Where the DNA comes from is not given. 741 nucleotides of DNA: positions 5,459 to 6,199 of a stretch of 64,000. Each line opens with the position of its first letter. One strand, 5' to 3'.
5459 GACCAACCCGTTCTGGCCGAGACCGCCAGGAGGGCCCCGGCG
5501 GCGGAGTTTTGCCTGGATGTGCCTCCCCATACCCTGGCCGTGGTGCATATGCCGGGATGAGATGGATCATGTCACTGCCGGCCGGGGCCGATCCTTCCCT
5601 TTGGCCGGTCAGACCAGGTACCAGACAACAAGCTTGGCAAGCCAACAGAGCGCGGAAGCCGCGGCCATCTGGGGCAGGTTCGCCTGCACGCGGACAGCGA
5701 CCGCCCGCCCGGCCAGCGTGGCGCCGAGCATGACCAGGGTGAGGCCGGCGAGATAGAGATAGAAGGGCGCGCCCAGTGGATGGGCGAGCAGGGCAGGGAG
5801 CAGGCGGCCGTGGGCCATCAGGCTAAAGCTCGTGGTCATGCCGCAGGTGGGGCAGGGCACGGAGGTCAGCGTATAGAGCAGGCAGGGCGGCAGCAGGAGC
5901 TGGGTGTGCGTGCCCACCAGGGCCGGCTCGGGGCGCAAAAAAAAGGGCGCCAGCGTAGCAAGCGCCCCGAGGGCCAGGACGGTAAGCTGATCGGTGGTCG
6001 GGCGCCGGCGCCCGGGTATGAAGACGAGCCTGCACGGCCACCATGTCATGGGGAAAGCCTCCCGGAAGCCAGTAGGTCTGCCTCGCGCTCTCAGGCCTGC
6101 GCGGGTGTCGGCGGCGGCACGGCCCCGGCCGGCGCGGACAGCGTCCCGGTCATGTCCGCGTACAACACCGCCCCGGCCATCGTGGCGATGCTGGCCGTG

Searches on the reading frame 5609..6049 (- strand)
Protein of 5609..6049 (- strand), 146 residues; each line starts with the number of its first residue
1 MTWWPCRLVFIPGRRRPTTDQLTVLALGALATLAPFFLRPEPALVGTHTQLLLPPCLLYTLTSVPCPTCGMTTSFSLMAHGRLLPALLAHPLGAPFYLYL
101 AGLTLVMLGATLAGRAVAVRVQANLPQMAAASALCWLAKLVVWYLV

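Call 97: search_protein_families(library=pfam, proteins=[window:5609-6049:-], max_evalue=0.0001)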
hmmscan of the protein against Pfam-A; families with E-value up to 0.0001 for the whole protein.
window:5609-6049:- (146 aa): 1 family
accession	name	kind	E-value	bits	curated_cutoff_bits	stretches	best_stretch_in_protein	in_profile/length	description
PF10825.13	DUF2752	-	2.1e-12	47.3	27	1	56-102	1-47/49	Protein of unknown function (DUF2752)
